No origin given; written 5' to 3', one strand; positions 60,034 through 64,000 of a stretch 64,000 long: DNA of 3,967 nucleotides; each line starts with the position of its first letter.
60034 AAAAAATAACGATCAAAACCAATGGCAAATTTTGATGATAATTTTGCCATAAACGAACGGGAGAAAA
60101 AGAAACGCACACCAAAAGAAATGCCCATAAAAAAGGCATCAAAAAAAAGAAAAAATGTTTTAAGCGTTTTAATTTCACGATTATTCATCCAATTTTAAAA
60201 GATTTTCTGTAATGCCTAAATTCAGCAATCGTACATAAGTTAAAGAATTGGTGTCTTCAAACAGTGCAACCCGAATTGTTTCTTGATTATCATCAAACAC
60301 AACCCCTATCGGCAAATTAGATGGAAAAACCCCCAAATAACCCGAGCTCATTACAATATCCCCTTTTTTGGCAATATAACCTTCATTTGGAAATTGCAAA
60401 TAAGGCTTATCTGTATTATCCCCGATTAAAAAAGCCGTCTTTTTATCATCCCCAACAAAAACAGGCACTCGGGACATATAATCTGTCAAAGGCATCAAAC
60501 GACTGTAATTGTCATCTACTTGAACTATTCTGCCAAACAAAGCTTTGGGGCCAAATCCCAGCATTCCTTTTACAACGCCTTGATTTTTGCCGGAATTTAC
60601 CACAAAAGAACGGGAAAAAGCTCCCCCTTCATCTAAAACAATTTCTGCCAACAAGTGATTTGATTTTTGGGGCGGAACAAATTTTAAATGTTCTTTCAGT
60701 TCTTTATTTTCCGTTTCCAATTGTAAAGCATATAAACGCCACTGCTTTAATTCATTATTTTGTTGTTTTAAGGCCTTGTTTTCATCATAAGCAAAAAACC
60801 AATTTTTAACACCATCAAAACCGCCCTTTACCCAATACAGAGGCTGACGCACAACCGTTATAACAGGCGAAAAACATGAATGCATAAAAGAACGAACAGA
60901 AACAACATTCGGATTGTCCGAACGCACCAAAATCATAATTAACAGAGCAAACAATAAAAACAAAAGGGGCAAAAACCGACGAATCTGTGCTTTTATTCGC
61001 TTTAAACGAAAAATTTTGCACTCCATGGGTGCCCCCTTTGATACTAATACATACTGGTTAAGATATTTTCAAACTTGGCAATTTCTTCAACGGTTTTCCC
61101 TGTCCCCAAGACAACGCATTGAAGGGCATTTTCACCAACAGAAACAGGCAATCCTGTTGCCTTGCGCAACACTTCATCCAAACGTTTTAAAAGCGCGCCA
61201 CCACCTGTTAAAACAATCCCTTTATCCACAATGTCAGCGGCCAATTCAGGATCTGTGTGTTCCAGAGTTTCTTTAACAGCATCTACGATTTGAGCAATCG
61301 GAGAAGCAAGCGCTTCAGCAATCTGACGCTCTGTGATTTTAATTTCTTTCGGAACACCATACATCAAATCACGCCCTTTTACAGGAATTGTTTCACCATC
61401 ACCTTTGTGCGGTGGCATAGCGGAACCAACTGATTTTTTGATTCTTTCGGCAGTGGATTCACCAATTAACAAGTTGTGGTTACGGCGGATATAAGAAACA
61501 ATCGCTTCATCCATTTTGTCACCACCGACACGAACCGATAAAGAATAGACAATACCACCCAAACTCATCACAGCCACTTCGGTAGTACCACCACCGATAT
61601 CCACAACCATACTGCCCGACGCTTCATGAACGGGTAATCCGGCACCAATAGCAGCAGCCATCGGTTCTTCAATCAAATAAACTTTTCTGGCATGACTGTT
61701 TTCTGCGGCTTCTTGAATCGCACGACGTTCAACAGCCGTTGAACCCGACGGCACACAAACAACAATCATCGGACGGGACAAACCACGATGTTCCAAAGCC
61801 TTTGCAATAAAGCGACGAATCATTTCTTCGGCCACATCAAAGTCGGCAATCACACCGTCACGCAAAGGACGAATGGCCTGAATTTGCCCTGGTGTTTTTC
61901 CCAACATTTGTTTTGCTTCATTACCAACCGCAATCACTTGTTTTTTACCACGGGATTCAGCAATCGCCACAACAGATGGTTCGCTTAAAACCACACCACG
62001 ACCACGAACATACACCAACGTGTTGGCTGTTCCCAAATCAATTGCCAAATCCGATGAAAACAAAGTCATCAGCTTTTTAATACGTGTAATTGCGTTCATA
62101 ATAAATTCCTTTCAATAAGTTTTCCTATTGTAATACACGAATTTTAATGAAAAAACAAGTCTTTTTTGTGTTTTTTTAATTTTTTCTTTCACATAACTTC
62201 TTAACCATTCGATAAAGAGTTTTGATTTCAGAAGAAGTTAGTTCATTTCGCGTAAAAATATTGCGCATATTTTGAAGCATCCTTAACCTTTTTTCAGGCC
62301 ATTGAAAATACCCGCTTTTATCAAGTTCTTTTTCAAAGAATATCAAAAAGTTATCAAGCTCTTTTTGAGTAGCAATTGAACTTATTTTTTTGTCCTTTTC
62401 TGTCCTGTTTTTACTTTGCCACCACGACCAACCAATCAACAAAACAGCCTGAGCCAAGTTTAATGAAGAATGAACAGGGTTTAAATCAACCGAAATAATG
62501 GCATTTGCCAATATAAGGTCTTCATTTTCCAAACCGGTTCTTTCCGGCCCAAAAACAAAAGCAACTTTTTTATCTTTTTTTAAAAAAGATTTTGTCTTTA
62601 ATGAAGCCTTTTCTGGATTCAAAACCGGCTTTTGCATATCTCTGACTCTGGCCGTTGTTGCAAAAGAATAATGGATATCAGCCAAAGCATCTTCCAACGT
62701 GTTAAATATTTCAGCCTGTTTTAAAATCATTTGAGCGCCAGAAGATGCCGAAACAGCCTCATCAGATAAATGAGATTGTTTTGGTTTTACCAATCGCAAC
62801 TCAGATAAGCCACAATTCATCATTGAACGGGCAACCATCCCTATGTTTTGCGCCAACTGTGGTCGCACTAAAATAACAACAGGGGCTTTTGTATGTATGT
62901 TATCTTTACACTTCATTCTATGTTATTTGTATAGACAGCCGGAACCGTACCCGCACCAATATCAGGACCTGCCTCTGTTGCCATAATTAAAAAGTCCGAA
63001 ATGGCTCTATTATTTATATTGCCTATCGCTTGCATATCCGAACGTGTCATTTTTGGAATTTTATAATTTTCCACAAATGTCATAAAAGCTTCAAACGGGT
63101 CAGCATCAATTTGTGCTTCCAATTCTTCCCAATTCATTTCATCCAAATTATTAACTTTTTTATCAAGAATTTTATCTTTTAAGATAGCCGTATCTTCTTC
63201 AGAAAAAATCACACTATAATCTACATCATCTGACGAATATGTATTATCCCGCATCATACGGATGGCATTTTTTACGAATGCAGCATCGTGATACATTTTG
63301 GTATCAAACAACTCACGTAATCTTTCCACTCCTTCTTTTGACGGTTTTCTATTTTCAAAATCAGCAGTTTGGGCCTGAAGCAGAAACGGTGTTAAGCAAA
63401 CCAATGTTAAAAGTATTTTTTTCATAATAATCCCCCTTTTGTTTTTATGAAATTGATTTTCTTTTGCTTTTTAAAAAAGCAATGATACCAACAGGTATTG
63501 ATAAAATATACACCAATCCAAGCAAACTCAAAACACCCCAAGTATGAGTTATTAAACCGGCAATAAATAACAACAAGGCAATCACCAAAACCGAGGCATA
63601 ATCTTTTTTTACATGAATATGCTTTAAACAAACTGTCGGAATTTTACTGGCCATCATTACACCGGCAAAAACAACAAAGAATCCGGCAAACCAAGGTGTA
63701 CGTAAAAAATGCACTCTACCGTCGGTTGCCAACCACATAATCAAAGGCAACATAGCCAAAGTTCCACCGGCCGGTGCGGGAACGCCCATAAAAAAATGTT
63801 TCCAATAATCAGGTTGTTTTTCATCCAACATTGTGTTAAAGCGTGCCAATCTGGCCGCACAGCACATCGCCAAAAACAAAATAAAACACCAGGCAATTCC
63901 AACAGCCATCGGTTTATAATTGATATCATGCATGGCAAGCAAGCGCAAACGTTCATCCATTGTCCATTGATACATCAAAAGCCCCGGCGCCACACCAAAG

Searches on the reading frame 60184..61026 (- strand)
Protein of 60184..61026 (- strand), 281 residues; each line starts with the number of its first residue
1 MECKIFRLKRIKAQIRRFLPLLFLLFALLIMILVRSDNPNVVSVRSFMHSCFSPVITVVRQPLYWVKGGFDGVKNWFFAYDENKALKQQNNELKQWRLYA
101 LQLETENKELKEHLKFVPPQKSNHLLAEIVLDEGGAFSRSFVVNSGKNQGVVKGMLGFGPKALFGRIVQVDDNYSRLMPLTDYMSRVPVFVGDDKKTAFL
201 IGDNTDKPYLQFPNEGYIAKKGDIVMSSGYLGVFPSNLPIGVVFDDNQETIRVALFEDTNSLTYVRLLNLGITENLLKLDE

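Call 33: search_protein_families(library=pfam, proteins=[window:60184-61026:-], max_evalue=0.00001)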
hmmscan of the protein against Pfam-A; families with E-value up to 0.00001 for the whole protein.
window:60184-61026:- (281 aa): 1 family
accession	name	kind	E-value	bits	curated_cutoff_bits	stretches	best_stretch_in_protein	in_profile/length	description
PF04085.20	MreC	-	2.6e-23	82.8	28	1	131-268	3-146/147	Rod shape-determining protein MreC, barrel core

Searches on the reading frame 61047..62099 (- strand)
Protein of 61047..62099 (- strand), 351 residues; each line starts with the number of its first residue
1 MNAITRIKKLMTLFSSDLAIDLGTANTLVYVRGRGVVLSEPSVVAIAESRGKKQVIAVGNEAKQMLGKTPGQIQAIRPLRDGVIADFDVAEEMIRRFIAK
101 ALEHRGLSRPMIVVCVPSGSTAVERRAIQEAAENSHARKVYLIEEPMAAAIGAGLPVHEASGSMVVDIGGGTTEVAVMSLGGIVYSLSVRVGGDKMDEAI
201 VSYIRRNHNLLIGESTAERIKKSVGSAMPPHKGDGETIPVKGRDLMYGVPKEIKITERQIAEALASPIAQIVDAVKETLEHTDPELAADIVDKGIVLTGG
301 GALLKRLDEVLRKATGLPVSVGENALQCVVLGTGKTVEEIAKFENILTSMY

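Call 33: search_protein_families(library=pfam, proteins=[window:61047-62099:-], max_evalue=0.00001)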
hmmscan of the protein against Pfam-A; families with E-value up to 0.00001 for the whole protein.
window:61047-62099:- (351 aa): 5 families
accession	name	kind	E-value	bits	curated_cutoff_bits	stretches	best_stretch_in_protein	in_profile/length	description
PF06723.19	MreB_Mbl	-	3.8e-145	483.2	27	1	16-343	2-325/327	MreB/Mbl protein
PF00022.25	Actin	-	7.8e-17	61.4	27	1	39-207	29-190/410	Actin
PF14450.12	FtsA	-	2.7e-15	57.3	31.8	1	164-324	1-112/127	Cell division protein FtsA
PF00012.26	HSP70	-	1.8e-12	46.7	20.6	1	112-332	136-367/599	Hsp70 protein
PF11104.14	PilM_2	-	2.4e-07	30.5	27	0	155-203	173-222/340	Type IV pilus assembly protein PilM;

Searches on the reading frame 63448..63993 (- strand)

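Call 33: search_protein_families(library=pfam, proteins=[window:63448-63993:-], max_evalue=0.00001)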
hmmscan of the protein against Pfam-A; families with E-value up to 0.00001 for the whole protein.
window:63448-63993:- (182 aa): 1 family
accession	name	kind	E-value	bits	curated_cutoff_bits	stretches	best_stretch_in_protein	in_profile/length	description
PF08009.16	CDP-OH_P_tran_2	-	3e-08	33.9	21.5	1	132-167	2-37/37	CDP-alcohol phosphatidyltransferase 2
